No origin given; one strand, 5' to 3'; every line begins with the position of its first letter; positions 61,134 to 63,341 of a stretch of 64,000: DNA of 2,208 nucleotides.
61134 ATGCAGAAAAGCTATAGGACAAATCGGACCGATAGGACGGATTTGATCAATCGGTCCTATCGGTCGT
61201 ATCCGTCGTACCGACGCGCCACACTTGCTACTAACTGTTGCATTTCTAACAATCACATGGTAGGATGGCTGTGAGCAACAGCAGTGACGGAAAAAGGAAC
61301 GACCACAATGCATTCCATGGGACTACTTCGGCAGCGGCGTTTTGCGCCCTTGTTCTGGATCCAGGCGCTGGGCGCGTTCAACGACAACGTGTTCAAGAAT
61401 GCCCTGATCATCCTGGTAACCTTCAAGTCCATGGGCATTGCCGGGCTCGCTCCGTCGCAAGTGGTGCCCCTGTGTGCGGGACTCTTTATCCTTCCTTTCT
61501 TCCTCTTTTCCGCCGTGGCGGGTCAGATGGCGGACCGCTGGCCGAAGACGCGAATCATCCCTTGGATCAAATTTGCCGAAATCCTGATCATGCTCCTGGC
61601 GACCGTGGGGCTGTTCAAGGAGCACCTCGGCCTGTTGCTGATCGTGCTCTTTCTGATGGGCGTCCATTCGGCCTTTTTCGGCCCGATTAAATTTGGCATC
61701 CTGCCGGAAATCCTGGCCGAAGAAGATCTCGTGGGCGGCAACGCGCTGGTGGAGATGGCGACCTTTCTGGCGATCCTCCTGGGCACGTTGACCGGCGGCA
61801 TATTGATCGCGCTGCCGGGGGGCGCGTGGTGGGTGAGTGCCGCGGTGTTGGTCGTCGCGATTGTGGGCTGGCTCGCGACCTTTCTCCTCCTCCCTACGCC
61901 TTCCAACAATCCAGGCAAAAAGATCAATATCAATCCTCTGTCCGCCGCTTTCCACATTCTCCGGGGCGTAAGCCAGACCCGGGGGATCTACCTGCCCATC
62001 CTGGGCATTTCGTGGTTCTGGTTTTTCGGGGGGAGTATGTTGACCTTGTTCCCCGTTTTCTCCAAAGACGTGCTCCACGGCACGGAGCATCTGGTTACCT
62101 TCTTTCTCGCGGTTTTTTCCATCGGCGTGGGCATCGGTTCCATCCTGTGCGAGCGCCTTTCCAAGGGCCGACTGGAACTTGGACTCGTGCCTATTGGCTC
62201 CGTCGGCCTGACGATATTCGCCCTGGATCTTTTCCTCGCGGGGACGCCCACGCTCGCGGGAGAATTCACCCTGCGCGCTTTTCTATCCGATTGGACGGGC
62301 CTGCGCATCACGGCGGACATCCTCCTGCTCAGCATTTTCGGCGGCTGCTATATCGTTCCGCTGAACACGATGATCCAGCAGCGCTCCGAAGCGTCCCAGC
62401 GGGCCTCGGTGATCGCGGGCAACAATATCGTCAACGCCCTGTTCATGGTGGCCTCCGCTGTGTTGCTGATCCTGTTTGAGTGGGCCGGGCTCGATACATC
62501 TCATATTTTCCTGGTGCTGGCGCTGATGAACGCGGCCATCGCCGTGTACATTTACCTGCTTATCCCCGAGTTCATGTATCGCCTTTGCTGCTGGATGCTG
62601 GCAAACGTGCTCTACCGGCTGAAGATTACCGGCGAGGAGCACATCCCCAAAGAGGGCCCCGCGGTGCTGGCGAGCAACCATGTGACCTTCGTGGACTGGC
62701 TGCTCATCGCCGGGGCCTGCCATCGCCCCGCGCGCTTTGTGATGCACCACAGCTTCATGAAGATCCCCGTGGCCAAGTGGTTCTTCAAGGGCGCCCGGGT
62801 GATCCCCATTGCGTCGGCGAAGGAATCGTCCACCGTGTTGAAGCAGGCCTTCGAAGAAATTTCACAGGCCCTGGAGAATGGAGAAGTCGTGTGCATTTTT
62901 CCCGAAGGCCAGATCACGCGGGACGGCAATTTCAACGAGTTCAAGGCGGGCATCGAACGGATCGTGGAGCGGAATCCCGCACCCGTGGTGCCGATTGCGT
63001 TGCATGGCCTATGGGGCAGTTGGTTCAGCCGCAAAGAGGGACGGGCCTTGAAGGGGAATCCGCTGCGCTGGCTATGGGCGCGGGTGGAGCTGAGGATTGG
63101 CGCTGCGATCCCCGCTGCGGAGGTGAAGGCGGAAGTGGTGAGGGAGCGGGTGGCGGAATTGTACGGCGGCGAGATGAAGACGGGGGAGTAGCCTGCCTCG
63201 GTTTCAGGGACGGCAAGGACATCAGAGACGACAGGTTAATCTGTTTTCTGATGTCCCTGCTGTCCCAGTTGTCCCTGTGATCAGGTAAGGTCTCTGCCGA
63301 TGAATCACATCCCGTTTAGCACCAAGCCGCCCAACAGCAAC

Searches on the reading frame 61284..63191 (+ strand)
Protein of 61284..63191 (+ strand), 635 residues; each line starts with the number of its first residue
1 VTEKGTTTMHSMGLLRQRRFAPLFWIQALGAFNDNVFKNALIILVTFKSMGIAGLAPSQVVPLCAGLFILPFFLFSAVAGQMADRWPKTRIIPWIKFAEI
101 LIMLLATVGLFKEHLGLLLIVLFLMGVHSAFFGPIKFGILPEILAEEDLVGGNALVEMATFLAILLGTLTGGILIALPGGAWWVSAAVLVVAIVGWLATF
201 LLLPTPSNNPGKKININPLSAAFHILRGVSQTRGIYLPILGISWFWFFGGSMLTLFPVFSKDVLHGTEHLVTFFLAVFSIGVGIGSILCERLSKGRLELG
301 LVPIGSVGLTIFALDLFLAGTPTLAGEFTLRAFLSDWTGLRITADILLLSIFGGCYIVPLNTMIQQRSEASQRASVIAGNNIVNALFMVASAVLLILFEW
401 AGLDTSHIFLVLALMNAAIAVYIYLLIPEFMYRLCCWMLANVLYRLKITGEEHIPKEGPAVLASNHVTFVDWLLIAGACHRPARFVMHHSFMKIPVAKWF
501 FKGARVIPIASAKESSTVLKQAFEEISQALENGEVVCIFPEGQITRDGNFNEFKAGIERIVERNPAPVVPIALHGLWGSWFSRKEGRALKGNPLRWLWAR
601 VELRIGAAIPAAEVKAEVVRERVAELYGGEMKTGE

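Call 15: search_protein_families(library=pfam, proteins=[window:61284-63191:+], max_evalue=0.0001)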
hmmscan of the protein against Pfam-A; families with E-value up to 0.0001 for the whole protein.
window:61284-63191:+ (635 aa): 3 families
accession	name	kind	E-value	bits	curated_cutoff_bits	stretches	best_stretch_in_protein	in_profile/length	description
PF01553.26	Acyltransferase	-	9.8e-28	97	23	1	445-573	1-131/132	Acyltransferase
PF07690.21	MFS_1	-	5.7e-18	65.4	33.4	1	27-390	5-345/347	Major Facilitator Superfamily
PF05977.19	MFS_3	-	6.2e-12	45.2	27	1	69-319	55-304/524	Transmembrane secretion effector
